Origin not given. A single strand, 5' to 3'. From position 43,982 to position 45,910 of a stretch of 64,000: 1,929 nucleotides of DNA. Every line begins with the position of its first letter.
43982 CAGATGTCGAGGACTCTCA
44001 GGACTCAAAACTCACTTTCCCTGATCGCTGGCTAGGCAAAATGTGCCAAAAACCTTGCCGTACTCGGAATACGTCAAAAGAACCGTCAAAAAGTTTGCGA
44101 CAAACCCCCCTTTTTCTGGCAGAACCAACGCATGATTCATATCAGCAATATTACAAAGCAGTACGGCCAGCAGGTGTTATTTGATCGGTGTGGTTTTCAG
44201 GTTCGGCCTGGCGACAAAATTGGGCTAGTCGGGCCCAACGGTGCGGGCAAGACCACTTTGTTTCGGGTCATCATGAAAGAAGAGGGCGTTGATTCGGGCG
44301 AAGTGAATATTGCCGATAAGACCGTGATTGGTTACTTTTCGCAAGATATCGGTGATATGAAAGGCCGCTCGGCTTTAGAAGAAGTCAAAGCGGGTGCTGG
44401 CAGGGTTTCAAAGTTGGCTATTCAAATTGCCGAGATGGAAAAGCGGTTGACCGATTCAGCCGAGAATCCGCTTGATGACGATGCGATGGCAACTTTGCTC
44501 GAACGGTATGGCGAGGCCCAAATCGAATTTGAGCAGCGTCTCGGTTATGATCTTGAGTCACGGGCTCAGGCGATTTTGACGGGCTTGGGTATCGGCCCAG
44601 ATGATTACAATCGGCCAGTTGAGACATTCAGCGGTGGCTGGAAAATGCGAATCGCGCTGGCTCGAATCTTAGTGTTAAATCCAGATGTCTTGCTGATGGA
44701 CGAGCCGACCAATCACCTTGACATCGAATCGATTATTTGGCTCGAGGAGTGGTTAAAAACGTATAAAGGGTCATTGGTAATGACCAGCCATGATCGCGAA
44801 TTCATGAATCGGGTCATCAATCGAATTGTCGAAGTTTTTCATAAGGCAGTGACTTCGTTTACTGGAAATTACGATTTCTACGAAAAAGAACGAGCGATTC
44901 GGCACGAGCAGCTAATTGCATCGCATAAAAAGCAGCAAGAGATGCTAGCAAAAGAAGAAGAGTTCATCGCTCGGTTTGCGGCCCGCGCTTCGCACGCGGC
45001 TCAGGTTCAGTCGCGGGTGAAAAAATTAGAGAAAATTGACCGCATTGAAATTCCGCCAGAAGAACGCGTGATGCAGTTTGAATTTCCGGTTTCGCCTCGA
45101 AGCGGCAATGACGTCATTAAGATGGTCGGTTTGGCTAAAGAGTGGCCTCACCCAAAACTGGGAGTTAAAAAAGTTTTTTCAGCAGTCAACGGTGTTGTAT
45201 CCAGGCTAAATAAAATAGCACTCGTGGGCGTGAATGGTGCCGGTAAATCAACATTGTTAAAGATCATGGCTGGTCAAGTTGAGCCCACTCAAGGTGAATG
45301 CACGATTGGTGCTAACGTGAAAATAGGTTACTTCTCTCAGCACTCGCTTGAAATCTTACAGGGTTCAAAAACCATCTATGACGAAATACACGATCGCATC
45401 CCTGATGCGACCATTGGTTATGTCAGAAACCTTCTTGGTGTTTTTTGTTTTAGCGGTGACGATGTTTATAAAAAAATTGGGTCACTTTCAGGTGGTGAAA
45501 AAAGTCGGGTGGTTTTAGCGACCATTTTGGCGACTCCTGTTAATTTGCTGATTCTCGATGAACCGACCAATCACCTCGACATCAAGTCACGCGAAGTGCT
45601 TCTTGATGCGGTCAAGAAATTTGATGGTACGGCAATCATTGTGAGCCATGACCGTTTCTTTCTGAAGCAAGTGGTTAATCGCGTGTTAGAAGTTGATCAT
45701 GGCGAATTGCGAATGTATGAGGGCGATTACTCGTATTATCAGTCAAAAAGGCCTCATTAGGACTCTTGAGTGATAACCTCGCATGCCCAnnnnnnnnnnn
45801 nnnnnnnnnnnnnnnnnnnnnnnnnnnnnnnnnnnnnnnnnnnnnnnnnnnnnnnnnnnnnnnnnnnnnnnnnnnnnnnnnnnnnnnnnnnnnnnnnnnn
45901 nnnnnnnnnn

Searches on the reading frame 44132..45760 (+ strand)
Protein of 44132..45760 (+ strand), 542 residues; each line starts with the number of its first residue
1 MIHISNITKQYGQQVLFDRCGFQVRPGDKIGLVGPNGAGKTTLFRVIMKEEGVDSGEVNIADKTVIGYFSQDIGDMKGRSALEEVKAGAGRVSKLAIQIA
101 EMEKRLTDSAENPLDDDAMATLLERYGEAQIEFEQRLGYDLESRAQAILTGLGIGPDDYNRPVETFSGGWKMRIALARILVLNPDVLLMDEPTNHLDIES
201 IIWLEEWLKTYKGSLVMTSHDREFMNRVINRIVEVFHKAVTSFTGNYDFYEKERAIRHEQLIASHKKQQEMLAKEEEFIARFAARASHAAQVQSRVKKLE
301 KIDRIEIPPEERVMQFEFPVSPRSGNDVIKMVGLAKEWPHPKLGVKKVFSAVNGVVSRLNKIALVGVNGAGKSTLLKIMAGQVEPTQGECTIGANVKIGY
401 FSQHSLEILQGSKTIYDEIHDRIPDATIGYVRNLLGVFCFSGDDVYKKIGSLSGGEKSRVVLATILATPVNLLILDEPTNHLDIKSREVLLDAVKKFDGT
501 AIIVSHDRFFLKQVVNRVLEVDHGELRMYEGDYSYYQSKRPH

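Call 13: find_encoding_contigs(protein=window:44132-45760:+, flank=10000, max_places=10)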
Protein window:44132-45760:+ (542 aa): 7 contigs read that carry it; 6 places shown.
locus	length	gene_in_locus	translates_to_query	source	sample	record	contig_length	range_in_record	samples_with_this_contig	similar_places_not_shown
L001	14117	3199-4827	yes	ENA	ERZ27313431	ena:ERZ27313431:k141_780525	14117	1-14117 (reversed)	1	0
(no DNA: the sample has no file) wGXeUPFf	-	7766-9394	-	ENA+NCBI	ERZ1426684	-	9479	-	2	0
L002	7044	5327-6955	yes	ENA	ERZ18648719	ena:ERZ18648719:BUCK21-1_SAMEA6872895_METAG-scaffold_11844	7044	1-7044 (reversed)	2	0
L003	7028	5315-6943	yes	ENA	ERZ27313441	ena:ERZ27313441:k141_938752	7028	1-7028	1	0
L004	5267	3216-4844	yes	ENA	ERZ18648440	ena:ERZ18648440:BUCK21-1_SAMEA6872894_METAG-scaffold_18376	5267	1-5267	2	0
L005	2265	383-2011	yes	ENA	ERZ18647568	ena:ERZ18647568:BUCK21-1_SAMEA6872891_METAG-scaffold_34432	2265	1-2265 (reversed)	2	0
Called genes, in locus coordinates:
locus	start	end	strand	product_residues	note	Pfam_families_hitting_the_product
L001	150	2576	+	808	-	PF11964:SpoIIAA-like (faint), PF25056:DUF7793 (weak), PF13426:PAS_9 (weak), PF00512:HisKA, PF02518:HATPase_c, PF14501:HATPase_c_5 (weak)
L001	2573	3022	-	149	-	-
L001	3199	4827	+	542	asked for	PF00005:ABC_tran, PF02367:TsaE (faint), PF13555:AAA_29 (faint), PF00004:AAA (faint), PF02463:SMC_N (faint), PF13304:AAA_21 (faint), PF12848:ABC_tran_Xtn, PF00005:ABC_tran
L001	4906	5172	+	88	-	-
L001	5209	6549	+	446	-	-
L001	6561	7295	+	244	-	PF02463:SMC_N, PF00005:ABC_tran, PF13304:AAA_21 (weak)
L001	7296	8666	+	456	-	PF02687:FtsX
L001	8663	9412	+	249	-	PF17131:TP_0789-like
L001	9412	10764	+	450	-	PF12704:MacB_PCD, PF02687:FtsX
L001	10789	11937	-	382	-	PF22113:Mtrc-MtrF_II-IV_dom (faint), PF14522:Cytochrome_C7 (faint), PF14537:Cytochrom_c3_2 (faint)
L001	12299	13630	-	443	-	PF03547:Mem_trans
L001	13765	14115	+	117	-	?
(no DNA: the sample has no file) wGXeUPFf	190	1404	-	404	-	PF02655:ATP-grasp_3, PF01071:GARS_A (faint), PF13535:ATP-grasp_4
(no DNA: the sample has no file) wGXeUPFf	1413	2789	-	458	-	-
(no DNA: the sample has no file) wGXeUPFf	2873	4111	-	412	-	PF00375:SDF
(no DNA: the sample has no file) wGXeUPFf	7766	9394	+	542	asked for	PF00005:ABC_tran, PF02367:TsaE (faint), PF13555:AAA_29 (faint), PF00004:AAA (faint), PF02463:SMC_N (faint), PF13304:AAA_21 (faint), PF12848:ABC_tran_Xtn, PF00005:ABC_tran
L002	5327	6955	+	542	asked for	PF00005:ABC_tran, PF02367:TsaE (faint), PF13555:AAA_29 (faint), PF00004:AAA (faint), PF02463:SMC_N (faint), PF13304:AAA_21 (faint), PF12848:ABC_tran_Xtn, PF00005:ABC_tran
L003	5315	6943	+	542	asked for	PF00005:ABC_tran, PF02367:TsaE (faint), PF13555:AAA_29 (faint), PF00004:AAA (faint), PF02463:SMC_N (faint), PF13304:AAA_21 (faint), PF12848:ABC_tran_Xtn, PF00005:ABC_tran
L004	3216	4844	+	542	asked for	PF00005:ABC_tran, PF02367:TsaE (faint), PF13555:AAA_29 (faint), PF00004:AAA (faint), PF02463:SMC_N (faint), PF13304:AAA_21 (faint), PF12848:ABC_tran_Xtn, PF00005:ABC_tran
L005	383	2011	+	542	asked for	PF00005:ABC_tran, PF02367:TsaE (faint), PF13555:AAA_29 (faint), PF00004:AAA (faint), PF02463:SMC_N (faint), PF13304:AAA_21 (faint), PF12848:ABC_tran_Xtn, PF00005:ABC_tran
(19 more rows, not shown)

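Call 14: search_protein_families(library=pfam, proteins=[window:44132-45760:+])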
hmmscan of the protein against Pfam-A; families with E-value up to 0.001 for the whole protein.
window:44132-45760:+ (542 aa): 16 families
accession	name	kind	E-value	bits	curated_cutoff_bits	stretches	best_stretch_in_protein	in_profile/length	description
PF00005.33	ABC_tran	-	1.2e-49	168.9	25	2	19-194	3-137/137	ABC transporter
PF12848.13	ABC_tran_Xtn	-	3.6e-27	94.7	25.9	1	234-316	2-83/85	ABC transporter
PF13304.12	AAA_21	-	1.8e-18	68.1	27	0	435-509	221-301/304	AAA domain, putative AbiEii toxin, Type IV TA system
PF02463.25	SMC_N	-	1.7e-12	47.7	40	1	409-521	113-211/220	RecF/RecN/SMC N terminal domain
PF00004.35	AAA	-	4.7e-07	30.8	21.2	1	32-130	3-96/131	ATPase family associated with various cellular activities (AAA)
PF13555.12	AAA_29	-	2e-06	27.9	27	0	361-376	24-39/61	P-loop containing region of AAA domain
PF02367.23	TsaE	-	3.2e-05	24.3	26.6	0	20-58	14-51/128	Threonylcarbamoyl adenosine biosynthesis protein TsaE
PF08477.19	Roc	-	3.9e-05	24.3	27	0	361-401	1-41/119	Ras of Complex, Roc, domain of DAPkinase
PF01926.29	MMR_HSR1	-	4.1e-05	24.1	21.9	0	361-383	1-23/113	50S ribosome-binding GTPase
PF13476.12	AAA_23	-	5.8e-05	24.3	27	0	30-47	22-39/201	AAA domain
PF13401.12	AAA_22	-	0.00019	22.2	27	0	32-65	10-46/130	AAA domain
PF13671.12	AAA_33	-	0.00022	22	27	0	32-52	4-24/143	AAA domain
PF00931.28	NB-ARC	-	0.0004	20.2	23.5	0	23-51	19-43/248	NB-ARC domain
PF25683.1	URGCP_GTPase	-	0.00069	18.9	55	0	356-397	186-228/396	URGCP-like GTPase domain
PF05496.18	RuvB_N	-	0.00073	19.8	27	0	27-54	33-60/159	Holliday junction DNA helicase RuvB P-loop domain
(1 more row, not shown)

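Call 50: find_homologous_proteins(query=window:44132-45760:+, max_evalue=1e-100)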
Query window:44132-45760:+ (542 aa): 7998 proteins with E <= 1e-100 among 8000 candidates; the best 120 are listed.
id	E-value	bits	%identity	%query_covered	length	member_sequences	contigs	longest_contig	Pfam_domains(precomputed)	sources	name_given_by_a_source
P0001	0.0e+0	1215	100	100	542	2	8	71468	PF00005.34,PF02367.24,PF13555.13,PF00004.36,PF02463.26,PF13304.13,PF12848.14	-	-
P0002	1.4e-286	969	77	100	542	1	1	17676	PF01926.30,PF00005.34,PF13476.13,PF13555.13,PF02463.26,PF13304.13,PF12848.14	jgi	-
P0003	2.4e-283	959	78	100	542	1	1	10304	PF00005.34,PF13555.13,PF02463.26,PF13304.13,PF12848.14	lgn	-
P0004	1.8e-278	942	76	99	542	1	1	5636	PF00005.34,PF13555.13,PF02463.26,PF13304.13,PF12848.14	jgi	-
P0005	7.2e-278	940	74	100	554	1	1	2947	PF01926.30,PF00005.34,PF00350.30,PF13555.13,PF02463.26,PF13304.13,PF12848.14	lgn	-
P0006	1.8e-277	939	76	100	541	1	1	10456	PF01926.30,PF00005.34,PF13476.13,PF13555.13,PF02463.26,PF13304.13,PF12848.14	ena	-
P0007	2.0e-277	939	75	100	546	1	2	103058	PF00005.34,PF13555.13,PF02463.26,PF13304.13,PF12848.14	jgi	jgi:ATP-binding cassette subfamily F protein 3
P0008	2.9e-277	938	75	99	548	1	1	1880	PF00005.34,PF13555.13,PF00004.36,PF13238.13,PF02463.26,PF13304.13,PF12848.14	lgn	-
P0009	4.8e-277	938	76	100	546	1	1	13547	PF00005.34,PF13555.13,PF02463.26,PF13304.13,PF12848.14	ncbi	ncbi:MAG: ABC-F family ATP-binding cassette domain-containing protein [Bdellovibrionia bacterium]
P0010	5.5e-277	938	75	100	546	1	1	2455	PF00005.34,PF13555.13,PF02463.26,PF13304.13,PF12848.14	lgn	-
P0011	1.9e-276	936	75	100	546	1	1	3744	PF00005.34,PF13555.13,PF02463.26,PF13304.13,PF12848.14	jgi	jgi:ATP-binding cassette subfamily F protein 3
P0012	2.1e-276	936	75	100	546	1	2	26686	PF00005.34,PF13555.13,PF02463.26,PF13304.13,PF12848.14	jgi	jgi:ATP-binding cassette subfamily F protein 3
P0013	2.6e-276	935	75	99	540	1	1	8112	PF01926.30,PF00005.34,PF13555.13,PF02463.26,PF13304.13,PF00931.29,PF12848.14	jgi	jgi:ATP-binding cassette subfamily F protein 3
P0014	1.2e-275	933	75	100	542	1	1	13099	PF01926.30,PF00005.34,PF13476.13,PF13555.13,PF02463.26,PF13304.13,PF12848.14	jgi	jgi:ATP-binding cassette subfamily F protein 3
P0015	2.0e-275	932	75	99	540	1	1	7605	PF00005.34,PF13476.13,PF13555.13,PF00004.36,PF02463.26,PF13304.13,PF00931.29,PF12848.14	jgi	jgi:ATP-binding cassette subfamily F protein 3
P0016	3.0e-275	932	76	100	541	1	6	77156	PF13604.13,PF00005.34,PF13555.13,PF02463.26,PF13304.13,PF12848.14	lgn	-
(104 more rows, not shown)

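Call 51: find_encoding_contigs(protein=P0002, flank=4000, max_places=2)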
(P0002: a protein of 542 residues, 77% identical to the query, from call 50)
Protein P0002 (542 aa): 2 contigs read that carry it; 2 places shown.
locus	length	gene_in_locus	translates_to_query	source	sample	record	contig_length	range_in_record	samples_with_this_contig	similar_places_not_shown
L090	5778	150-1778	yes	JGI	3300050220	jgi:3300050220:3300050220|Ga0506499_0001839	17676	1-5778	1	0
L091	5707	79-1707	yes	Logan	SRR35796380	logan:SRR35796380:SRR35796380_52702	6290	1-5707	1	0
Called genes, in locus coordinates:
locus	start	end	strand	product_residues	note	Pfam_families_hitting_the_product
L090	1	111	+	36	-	?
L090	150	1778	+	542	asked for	PF00005:ABC_tran, PF13476:AAA_23 (faint), PF13555:AAA_29 (faint), PF01926:MMR_HSR1 (faint), PF13304:AAA_21 (faint), PF12848:ABC_tran_Xtn, PF00005:ABC_tran, PF02463:SMC_N (weak)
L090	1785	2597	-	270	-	PF00149:Metallophos, PF12850:Metallophos_2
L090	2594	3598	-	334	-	PF14907:NTP_transf_5, PF09970:DUF2204, PF04972:BON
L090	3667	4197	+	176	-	-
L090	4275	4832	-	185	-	PF00027:cNMP_binding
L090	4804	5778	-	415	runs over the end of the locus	PF07885:Ion_trans_2, PF22614:Slo-like_RCK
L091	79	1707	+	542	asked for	PF00005:ABC_tran, PF13476:AAA_23 (faint), PF13555:AAA_29 (faint), PF01926:MMR_HSR1 (faint), PF13304:AAA_21 (faint), PF12848:ABC_tran_Xtn, PF00005:ABC_tran, PF02463:SMC_N (weak)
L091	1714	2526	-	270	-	PF00149:Metallophos, PF12850:Metallophos_2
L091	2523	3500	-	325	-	PF14907:NTP_transf_5, PF09970:DUF2204, PF04972:BON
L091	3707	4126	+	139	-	-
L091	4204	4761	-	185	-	PF00027:cNMP_binding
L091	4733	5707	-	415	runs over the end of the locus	PF07885:Ion_trans_2, PF22614:Slo-like_RCK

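Call 52: find_encoding_contigs(protein=P0003, flank=4000, max_places=2)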
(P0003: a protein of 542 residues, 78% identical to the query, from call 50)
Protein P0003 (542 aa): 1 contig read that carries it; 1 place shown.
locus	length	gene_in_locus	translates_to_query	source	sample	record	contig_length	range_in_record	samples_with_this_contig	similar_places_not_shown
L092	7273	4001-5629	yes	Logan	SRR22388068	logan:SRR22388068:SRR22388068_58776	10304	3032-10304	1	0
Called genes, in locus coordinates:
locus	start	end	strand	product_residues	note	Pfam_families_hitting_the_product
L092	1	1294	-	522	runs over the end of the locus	PF01266:DAO (weak), PF13450:NAD_binding_8, PF01593:Amino_oxidase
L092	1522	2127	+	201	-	-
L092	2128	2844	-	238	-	PF20772:TACO1_YebC_N, PF01709:Transcrip_reg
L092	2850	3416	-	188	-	PF02631:RecX_HTH2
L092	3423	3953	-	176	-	PF00072:Response_reg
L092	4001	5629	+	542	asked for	PF00005:ABC_tran, PF13555:AAA_29 (faint), PF13304:AAA_21 (faint), PF12848:ABC_tran_Xtn, PF00005:ABC_tran, PF02463:SMC_N (weak)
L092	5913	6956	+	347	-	PF13576:Pentapeptide_3 (faint), PF13599:Pentapeptide_4 (faint), PF00805:Pentapeptide (weak)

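Call 53: find_encoding_contigs(protein=P0016, flank=4000, max_places=2)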
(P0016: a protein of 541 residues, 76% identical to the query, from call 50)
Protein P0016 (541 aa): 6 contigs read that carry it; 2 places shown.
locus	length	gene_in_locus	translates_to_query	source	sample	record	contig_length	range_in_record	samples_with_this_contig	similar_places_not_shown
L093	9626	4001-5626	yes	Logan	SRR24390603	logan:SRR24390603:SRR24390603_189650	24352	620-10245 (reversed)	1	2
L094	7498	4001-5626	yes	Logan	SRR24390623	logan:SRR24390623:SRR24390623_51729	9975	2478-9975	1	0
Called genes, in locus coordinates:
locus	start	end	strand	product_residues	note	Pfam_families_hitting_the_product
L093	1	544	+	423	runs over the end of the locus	PF16491:Peptidase_M48_N, PF01435:Peptidase_M48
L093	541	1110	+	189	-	PF02464:CinA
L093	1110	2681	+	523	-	PF00248:Aldo_ket_red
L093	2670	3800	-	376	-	PF01728:FtsJ (weak)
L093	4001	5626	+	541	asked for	PF00005:ABC_tran, PF13555:AAA_29 (faint), PF13304:AAA_21 (faint), PF13604:AAA_30 (faint), PF12848:ABC_tran_Xtn, PF00005:ABC_tran, PF02463:SMC_N (weak)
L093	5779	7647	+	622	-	PF02518:HATPase_c (weak), PF13589:HATPase_c_3, PF00183:HSP90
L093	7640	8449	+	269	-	-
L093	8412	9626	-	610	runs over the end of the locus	?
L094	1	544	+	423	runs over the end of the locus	PF16491:Peptidase_M48_N, PF01435:Peptidase_M48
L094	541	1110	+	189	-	PF02464:CinA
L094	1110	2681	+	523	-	PF00248:Aldo_ket_red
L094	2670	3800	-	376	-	PF01728:FtsJ (weak)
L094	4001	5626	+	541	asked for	PF00005:ABC_tran, PF13555:AAA_29 (faint), PF13304:AAA_21 (faint), PF13604:AAA_30 (faint), PF12848:ABC_tran_Xtn, PF00005:ABC_tran, PF02463:SMC_N (weak)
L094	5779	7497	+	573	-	?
